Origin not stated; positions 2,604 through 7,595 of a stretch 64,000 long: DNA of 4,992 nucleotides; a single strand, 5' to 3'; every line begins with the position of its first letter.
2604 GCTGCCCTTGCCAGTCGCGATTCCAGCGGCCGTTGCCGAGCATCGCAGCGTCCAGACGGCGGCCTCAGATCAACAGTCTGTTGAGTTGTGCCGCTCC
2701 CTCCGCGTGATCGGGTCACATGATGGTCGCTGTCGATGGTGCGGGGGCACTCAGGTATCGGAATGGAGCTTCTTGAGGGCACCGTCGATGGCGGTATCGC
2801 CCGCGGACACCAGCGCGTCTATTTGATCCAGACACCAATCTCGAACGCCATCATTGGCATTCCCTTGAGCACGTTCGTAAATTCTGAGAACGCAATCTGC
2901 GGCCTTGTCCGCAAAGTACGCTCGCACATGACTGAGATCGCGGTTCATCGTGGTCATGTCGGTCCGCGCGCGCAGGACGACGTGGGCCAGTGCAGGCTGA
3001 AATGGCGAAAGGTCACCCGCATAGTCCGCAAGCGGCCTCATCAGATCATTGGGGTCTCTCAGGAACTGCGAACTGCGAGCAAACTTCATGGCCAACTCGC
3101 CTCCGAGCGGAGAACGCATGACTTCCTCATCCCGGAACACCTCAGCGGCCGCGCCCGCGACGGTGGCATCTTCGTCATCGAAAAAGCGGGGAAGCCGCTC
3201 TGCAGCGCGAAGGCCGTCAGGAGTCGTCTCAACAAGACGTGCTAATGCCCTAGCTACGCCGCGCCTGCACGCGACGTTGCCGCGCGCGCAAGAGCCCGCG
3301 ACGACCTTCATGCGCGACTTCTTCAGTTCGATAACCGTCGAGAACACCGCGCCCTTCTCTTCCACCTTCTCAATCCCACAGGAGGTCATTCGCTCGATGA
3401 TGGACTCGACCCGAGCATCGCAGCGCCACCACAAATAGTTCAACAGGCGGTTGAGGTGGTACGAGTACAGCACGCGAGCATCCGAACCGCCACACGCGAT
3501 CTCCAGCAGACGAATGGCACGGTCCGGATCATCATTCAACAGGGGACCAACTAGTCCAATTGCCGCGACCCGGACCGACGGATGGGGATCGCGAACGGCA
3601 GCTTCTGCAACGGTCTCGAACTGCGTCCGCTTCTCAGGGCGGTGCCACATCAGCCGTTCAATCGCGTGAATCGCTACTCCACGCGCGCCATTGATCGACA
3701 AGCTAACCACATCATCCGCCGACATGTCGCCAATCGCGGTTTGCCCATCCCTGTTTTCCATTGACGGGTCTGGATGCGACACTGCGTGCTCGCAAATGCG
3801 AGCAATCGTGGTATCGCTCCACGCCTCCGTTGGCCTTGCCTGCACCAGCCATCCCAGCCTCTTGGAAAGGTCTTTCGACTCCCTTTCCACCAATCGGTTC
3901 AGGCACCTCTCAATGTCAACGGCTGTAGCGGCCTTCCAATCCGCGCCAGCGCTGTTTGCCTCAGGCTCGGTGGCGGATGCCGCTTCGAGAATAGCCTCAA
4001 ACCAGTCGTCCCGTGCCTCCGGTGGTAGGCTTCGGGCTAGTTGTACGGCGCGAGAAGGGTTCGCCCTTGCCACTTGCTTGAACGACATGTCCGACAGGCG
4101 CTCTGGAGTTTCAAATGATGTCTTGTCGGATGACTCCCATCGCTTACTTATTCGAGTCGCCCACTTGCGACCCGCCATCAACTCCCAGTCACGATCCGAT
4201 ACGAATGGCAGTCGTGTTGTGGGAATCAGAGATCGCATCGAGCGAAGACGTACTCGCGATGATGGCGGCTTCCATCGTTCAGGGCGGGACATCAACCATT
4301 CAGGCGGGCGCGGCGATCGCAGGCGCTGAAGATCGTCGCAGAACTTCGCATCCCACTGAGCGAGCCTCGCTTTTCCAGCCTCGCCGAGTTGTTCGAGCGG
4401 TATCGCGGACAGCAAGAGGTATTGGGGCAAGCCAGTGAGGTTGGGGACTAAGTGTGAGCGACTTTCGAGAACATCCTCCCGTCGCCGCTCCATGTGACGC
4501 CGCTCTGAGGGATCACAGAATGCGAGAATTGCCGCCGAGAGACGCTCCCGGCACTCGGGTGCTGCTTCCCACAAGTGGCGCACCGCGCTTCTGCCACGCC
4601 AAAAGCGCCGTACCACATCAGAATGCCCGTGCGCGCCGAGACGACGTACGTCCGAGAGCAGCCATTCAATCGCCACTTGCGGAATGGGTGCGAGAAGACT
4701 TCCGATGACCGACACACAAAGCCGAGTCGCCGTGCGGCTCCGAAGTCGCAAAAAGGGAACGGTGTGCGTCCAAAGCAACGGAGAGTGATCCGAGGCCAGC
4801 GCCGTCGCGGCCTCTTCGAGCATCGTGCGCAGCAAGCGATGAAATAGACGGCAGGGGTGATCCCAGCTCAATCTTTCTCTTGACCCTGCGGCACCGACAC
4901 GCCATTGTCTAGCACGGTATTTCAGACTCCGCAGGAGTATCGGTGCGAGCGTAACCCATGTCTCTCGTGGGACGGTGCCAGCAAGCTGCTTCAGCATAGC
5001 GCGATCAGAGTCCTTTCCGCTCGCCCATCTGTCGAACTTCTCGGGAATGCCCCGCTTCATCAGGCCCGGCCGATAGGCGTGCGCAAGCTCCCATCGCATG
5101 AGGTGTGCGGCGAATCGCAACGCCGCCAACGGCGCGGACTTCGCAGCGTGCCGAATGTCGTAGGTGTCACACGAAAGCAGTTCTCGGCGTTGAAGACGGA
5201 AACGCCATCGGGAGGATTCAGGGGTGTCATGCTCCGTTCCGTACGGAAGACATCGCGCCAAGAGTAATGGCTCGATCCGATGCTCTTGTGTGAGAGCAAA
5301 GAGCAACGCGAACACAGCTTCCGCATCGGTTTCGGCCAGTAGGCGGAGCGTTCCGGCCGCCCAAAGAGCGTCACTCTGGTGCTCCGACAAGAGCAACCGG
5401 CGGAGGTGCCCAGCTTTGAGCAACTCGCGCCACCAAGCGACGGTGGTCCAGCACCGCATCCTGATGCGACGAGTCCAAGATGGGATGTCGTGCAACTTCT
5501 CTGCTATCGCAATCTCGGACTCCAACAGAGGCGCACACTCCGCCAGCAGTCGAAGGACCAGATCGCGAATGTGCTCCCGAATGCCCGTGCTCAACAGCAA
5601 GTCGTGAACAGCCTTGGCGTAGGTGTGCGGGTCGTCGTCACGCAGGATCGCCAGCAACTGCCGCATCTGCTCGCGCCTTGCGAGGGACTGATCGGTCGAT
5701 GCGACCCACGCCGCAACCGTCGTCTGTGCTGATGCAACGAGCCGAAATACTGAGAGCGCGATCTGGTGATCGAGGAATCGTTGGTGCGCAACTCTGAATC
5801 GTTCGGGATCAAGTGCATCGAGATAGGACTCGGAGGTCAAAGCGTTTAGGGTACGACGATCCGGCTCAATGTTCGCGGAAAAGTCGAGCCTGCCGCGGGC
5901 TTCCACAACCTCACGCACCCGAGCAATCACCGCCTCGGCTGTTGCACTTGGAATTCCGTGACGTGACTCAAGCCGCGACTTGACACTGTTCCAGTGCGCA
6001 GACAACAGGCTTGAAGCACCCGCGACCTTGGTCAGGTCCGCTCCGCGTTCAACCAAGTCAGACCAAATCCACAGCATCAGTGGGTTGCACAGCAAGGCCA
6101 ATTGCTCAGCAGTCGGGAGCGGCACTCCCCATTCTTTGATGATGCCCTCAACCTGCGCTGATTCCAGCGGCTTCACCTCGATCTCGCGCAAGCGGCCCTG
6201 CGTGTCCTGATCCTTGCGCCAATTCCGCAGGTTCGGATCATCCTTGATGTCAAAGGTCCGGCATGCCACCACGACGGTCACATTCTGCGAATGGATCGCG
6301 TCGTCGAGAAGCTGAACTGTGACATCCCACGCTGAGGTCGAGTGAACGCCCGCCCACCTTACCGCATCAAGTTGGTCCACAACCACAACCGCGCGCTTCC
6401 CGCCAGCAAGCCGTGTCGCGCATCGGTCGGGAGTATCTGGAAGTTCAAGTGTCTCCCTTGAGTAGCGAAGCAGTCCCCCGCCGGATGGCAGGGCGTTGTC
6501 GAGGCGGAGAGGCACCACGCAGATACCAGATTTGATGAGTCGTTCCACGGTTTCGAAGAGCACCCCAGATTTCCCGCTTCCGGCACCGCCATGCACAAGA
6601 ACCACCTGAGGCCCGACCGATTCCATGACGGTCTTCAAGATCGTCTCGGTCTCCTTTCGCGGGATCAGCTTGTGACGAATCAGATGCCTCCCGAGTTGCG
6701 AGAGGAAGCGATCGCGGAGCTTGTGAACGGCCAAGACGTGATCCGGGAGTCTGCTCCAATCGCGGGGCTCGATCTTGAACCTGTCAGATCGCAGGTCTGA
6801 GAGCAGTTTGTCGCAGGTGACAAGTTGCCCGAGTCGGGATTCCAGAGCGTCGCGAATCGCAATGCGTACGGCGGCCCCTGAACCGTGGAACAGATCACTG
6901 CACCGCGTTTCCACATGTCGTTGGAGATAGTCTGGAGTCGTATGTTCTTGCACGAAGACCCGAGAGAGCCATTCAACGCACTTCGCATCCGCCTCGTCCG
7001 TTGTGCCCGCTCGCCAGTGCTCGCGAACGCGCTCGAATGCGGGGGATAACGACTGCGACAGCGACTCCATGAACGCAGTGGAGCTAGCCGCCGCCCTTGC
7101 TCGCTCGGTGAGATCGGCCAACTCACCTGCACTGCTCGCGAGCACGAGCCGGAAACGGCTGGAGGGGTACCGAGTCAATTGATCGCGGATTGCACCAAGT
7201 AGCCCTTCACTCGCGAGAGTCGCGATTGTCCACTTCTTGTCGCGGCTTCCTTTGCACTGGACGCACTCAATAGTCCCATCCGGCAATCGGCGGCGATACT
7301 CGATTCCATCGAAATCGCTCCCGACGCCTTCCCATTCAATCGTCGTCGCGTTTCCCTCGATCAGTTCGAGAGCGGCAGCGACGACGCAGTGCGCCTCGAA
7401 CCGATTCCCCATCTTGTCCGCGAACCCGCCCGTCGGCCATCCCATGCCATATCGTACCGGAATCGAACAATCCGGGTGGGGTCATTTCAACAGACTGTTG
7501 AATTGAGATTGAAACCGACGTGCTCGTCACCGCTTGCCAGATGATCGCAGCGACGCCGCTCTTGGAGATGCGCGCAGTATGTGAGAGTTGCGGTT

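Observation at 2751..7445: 1564-aa nuclease + STAND NTPase + helical-repeat protein on a tRNA island: candidate Avs-like antiphage sensor-effector of a possibly undescribed subtype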

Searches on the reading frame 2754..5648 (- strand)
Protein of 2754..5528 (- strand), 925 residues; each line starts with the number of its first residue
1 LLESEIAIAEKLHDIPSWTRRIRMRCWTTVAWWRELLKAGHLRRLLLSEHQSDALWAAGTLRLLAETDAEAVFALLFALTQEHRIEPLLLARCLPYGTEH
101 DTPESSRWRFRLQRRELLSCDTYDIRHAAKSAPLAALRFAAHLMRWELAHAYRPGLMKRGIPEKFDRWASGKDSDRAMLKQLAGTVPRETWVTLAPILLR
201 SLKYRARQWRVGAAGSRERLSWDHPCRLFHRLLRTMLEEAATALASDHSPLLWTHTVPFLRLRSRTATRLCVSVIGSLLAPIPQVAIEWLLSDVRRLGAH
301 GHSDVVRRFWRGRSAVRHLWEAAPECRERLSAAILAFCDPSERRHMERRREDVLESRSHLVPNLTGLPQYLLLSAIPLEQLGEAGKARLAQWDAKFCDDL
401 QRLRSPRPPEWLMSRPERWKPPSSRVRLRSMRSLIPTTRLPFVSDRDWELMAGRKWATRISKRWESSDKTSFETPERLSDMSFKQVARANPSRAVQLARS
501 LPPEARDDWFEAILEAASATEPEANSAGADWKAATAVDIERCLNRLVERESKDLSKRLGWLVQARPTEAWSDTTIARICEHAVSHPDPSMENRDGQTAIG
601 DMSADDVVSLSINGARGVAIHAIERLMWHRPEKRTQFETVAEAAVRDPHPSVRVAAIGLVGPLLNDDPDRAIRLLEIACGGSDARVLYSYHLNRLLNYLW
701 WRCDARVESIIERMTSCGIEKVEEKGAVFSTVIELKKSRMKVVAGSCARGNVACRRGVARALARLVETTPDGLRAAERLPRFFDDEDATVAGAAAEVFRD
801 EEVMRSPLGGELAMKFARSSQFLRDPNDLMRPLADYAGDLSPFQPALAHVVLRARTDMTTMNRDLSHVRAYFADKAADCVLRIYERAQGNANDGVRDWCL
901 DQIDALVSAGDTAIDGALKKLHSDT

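Call 41: predict_structure(alignment_id=A3)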
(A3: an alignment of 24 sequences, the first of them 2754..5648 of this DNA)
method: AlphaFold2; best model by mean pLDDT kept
length: 965 residues; sequences in the alignment: 24
mean_pLDDT: 83.4   pTM: 0.57
mean pLDDT of the five models: 83.4, 83.0, 81.9, 78.2, 76.9
residues with pLDDT >= 90: 432; 70-90: 391; 50-70: 68; < 50: 74
segments of 3 or more residues with pLDDT < 50: 202-209, 253-258, 439-471, 508-510, 633-640, 899-909, 961-965
pLDDT, mean of each block of 10 residues (from residue 1): 89 92 85 85 90 86 82 86 90 87 87 90 85 88 89 82 83 92 87 67 48 75 94 94 82 49 72 93 89 91 90 89 89 90 74 90 90 91 82 66 80 87 86 66 40 38 38 72 89 84 60 70 91 93 89 93 81 93 88 93 93 94 89 43 85 94 94 93 94 95 88 95 92 90 91 95 96 94 96 98 94 95 95 95 92 94 89 90 92 66 39 78 84 87 80 54 42
secondary structure, 60 per line:
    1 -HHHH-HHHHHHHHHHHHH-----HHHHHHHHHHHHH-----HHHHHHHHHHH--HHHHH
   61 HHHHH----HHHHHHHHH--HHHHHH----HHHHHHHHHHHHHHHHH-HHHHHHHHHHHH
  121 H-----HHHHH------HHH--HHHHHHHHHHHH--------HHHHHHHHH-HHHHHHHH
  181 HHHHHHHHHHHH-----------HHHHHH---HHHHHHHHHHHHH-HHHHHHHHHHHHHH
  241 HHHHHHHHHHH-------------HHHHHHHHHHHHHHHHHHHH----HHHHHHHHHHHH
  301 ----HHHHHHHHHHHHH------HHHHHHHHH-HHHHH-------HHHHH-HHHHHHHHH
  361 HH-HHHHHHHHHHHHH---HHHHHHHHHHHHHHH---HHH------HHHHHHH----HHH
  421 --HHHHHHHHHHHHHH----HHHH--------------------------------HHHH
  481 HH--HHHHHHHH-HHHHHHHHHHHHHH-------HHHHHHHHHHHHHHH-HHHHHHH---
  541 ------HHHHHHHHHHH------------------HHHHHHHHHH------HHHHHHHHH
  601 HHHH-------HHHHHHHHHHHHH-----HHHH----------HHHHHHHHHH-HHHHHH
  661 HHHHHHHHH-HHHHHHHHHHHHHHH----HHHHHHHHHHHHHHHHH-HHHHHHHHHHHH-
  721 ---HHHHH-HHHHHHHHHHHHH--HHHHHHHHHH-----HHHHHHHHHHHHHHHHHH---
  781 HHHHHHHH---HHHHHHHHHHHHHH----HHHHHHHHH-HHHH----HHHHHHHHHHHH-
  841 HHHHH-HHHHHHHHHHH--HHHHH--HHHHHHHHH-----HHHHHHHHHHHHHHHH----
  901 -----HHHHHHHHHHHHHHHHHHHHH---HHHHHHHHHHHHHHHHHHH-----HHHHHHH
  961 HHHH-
elements in order (helices of 4 or more, strands of 3 or more residues): H2-5 H7-19 H25-37 H43-53 H56-65 H70-78 H81-86 H91-107 H109-121 H127-131 H143-154 H163-171 H173-192 H204-209 H213-225 H227-251 H265-284 H289-300 H305-317 H324-332 H334-338 H346-350 H352-362 H364-376 H380-394 H407-413 H423-436 H441-444 H477-482 H485-492 H494-507 H515-529 H531-537 H547-557 H576-585 H592-604 H612-624 H630-633 H644-653 H655-669 H671-685 H690-706 H708-719 H724-728 H730-742 H745-754 H760-777 H781-788 H792-805 H810-818 H820-823 H828-839 H841-845 H847-857 H860-864 H867-875 H881-896 H906-926 H930-948 H954-964

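Call 46: fold_search(model_id=the predicted structure, library=pdb)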
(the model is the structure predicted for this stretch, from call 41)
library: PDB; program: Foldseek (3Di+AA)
matches with E <= 10: 1105; with E <= 0.001: 133
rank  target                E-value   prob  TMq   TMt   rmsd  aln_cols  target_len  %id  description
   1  7z8r_D                3.2e-07  1.00  0.21  0.19  25.0      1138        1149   11  CAND1-CUL1-RBX1 (released 2023-04-19)
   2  7zbz_D                4.0e-07  1.00  0.21  0.19  25.4      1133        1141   11  CAND1 delhairpin-SCF-SKP2 CAND1 partly engaged SCF partly rocked (released 2023-04-19)
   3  7z8v_D                4.8e-07  1.00  0.21  0.18  26.0      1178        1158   11  CAND1-SCF-SKP2 (SKP1deldel) CAND1 engaged SCF rocked (released 2023-04-19)
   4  7z8t_D                1.2e-06  1.00  0.23  0.20  25.2      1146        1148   11  CAND1-SCF-SKP2 CAND1 engaged SCF rocked (released 2023-04-19)
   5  4a0c_B                2.6e-06  1.00  0.21  0.18  25.5      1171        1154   11  Structure of the CAND1-CUL4B-RBX1 complex (released 2011-11-30)
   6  8vvy_C                2.9e-06  1.00  0.19  0.17  27.7      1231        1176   13  Human Cullin-1 in complex with CAND2 (released 2025-01-29)
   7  2qna_A                4.0e-06  1.00  0.17  0.21  23.1       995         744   11  Crystal structure of human Importin-beta (127-876) in complex with the IBB-domain of Snurportin1 (1-65) (released 2008-04-08)
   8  1u6g_C                4.6e-06  1.00  0.20  0.17  28.7      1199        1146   12  Crystal Structure of The Cand1-Cul1-Roc1 Complex (released 2004-12-14)
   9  4zj7_A                6.9e-06  1.00  0.18  0.18  31.5      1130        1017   12  Crystal structure of the karyopherin Kap121p bound to the extreme C-terminus of the protein phosphatase Cdc14p (released 2015-06-03)
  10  6m6x_C                8.0e-06  1.00  0.22  0.22  20.0      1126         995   11  Oridonin in complex with CRM1#-Ran-RanBP1 (released 2021-03-17)
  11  3zjy_B                1.1e-05  1.00  0.24  0.25  20.4      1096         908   12  Crystal Structure of Importin 13 - RanGTP - eIF1A complex (released 2013-04-10)
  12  6x2o_C                1.1e-05  1.00  0.22  0.22  20.6      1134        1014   10  Crystal Structure of unliganded CRM1(E571K)-Ran-RanBP1 (released 2020-07-01)
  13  5ysu_C                1.2e-05  1.00  0.22  0.21  20.1      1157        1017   11  Plumbagin in complex with CRM1-RanM189D-RanBP1 (released 2018-11-21)
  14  4a0c_A                1.3e-05  1.00  0.21  0.18  25.9      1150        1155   12  Structure of the CAND1-CUL4B-RBX1 complex (released 2011-11-30)
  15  3w3v                  1.4e-05  1.00  0.20  0.20  33.8      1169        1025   11  Crystal structure of Kap121p mutant D353K/E396K/D438K (released 2013-04-10)
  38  3nbz_A                5.8e-05  1.00  0.26  0.25  19.3      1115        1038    9  Crystal structure of the HIV-1 Rev NES-CRM1-RanGTP nuclear export complex (crystal I) (released 2010-10-27)
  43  5z56_1                7.4e-05  1.00  0.26  0.25  21.2      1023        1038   10  cryo-EM structure of a human activated spliceosome (mature Bact) at 5.1 angstrom. (released 2018-09-19)
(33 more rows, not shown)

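Call 92: search_protein_representatives(protein=window:2754-5528:-)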
Query: 925 residues. Proteins with E-value up to 0.001 (for the whole library): 831; up to 1e-10: 449; up to 1e-30: 124. The best 150 are listed.
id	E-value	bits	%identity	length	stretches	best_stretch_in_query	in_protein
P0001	1.2e-296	1002.9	52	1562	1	2-924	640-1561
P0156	6.1e-141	487.7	49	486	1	442-924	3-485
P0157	1.8e-69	251.2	30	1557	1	17-915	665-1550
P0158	2.9e-67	243.9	54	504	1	697-924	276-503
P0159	8.0e-66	239.1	28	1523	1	5-910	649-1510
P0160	4.3e-61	223.5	32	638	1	325-909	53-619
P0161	1.6e-60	221.6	31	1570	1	23-922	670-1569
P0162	2.9e-60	220.7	32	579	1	337-920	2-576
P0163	1.8e-59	218.1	28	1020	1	72-911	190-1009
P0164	1.2e-58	215.4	28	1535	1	3-908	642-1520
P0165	1.4e-56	208.5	29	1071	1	328-910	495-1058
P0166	3.2e-55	204.1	34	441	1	485-909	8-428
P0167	9.3e-55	202.5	31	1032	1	232-908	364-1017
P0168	3.8e-54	200.5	34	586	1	430-908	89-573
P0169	5.4e-54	200.0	30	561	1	358-910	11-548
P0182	3.6e-50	187.4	30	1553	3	282-918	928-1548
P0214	6.6e-42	160.0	27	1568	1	158-908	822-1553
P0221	2.5e-40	154.8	27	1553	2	443-905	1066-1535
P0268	7.2e-32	126.8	28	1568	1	280-908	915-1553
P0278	1.1e-30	122.9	24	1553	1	236-907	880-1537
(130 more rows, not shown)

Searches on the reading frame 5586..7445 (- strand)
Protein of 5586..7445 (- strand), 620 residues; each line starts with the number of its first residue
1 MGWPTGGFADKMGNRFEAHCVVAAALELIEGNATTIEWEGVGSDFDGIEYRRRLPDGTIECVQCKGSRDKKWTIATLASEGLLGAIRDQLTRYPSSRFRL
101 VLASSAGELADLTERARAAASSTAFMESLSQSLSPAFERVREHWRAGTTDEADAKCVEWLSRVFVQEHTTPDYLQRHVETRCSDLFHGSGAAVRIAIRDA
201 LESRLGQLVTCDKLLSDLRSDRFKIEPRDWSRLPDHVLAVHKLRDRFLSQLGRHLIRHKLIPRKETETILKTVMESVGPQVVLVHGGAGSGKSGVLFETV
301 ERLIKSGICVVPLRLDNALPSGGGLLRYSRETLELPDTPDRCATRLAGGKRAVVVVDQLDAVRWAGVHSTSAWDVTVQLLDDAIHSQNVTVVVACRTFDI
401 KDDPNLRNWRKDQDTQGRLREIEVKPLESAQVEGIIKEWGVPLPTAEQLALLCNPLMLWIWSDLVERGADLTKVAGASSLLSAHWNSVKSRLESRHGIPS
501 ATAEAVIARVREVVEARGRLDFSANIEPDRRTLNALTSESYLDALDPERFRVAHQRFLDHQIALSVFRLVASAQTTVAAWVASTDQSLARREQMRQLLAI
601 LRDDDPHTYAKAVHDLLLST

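Call 36: predict_structure(alignment_id=A2)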
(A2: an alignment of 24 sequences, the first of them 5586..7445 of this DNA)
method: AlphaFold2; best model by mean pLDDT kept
length: 620 residues; sequences in the alignment: 24
mean_pLDDT: 88.1   pTM: 0.76
mean pLDDT of the five models: 88.1, 87.3, 86.1, 86.0, 84.5
residues with pLDDT >= 90: 341; 70-90: 250; 50-70: 13; < 50: 16
segments of 3 or more residues with pLDDT < 50: 1-12, 365-368
pLDDT, mean of each block of 10 residues (from residue 1): 39 75 92 86 81 89 84 90 92 91 89 88 89 92 85 92 88 89 90 94 91 94 90 89 93 88 96 87 93 96 95 84 81 90 88 93 58 84 86 93 86 90 95 93 91 94 91 87 95 96 95 83 90 94 89 89 90 88 80 87 89 88
secondary structure, 60 per line:
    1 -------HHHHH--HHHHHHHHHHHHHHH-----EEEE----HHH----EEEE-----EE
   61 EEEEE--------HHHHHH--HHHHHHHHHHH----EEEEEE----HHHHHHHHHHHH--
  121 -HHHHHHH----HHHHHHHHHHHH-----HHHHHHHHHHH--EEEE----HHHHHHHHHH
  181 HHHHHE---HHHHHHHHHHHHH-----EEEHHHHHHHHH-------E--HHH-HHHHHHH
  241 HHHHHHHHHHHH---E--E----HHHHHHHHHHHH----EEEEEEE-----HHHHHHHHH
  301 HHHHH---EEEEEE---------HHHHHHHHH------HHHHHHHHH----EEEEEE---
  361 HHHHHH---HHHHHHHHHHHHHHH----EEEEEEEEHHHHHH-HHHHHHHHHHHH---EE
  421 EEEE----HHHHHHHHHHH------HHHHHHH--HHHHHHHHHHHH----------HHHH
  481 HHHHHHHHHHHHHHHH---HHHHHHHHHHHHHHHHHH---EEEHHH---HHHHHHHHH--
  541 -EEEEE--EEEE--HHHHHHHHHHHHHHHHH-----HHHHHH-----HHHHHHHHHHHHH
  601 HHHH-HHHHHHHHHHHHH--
elements in order: H8-12 H15-29 E35-38 E50-53 E59-65 H74-79 H82-92 E97-102 H107-118 H122-128 H133-144 H150-160 E163-166 H171-185 H190-202 E208-210 H211-219 H234-252 H264-275 E280-286 H292-305 E309-314 H324-332 H339-347 E352-357 H361-366 H370-384 E389-396 H397-402 H404-415 E419-424 H429-439 H446-452 H455-466 H477-496 H500-517 E521-523 H530-538 E542-546 E549-552 H555-571 H577-582 H588-604 H606-618

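Call 39: fold_search(model_id=the predicted structure, library=pdb)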
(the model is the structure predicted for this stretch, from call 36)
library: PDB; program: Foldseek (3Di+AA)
matches with E <= 10: 1417; with E <= 0.001: 292
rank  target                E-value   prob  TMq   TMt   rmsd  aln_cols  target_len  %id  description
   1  8dgf_B                2.5e-12  1.00  0.30  0.14  25.3       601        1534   12  Avs4 bound to phage PhiV-1 portal (released 2022-08-03)
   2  8dgf_A                5.1e-12  1.00  0.31  0.14  24.6       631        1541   13  Avs4 bound to phage PhiV-1 portal (released 2022-08-03)
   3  5irn                  5.9e-08  1.00  0.39  0.33   9.5       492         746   15  Crystal structure of rabbit NOD2 in an ADP-bound state (Crystal form1) (released 2016-06-29)
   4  7uqj_B                5.6e-07  1.00  0.19  0.20  22.6       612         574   12  Cryo-EM structure of the S. cerevisiae chromatin remodeler Yta7 hexamer bound to ATPgS and histone H3 tail in state II (released 2023-02-01)
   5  8h3h_C                6.2e-07  1.00  0.19  0.22  22.3       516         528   13  Human ATAD2 Walker B mutant, ATP state (released 2023-10-18)
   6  8juy_C                7.1e-07  1.00  0.20  0.23  20.8       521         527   12  Human ATAD2 Walker B mutant-H3/H4K5Q complex, ATP state (Class II) (released 2023-10-18)
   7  4kxf_F                9.5e-07  1.00  0.38  0.27   9.3       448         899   16  Crystal structure of NLRC4 reveals its autoinhibition mechanism (released 2013-07-24)
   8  4kxf_L                1.1e-06  1.00  0.35  0.25   6.9       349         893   14  Crystal structure of NLRC4 reveals its autoinhibition mechanism (released 2013-07-24)
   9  8h3h_A                1.2e-06  1.00  0.19  0.21  21.1       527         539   11  Human ATAD2 Walker B mutant, ATP state (released 2023-10-18)
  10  4m9s_A                1.2e-06  1.00  0.27  0.32  21.9       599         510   14  crystal structure of CED-4 bound CED-3 fragment (released 2013-10-23)
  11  8jol_B                1.4e-06  1.00  0.25  0.30  23.3       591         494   12  cryo-EM structure of the CED-4/CED-3 holoenzyme (released 2023-06-28)
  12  2qen                  1.6e-06  1.00  0.28  0.46  12.4       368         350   13  The walker-type atpase paby2304 of pyrococcus abyssi (released 2008-07-01)
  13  9pbv_B                2.0e-06  1.00  0.23  0.21  16.4       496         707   12  21bin20S complex (NSF-alphaSNAP-2:1 syntaxin-1a:SNAP-25), non-hydrolyzing, class 11 (released 2025-08-06)
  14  9nlw_F                2.0e-06  1.00  0.22  0.27  18.2       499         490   14  Y20S (Sec18-Sec17-Sec9-Sso1-Snc1) EDTA - Class 6 (released 2025-10-01)
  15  4kxf_N                2.2e-06  1.00  0.35  0.26   6.8       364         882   16  Crystal structure of NLRC4 reveals its autoinhibition mechanism (released 2013-07-24)
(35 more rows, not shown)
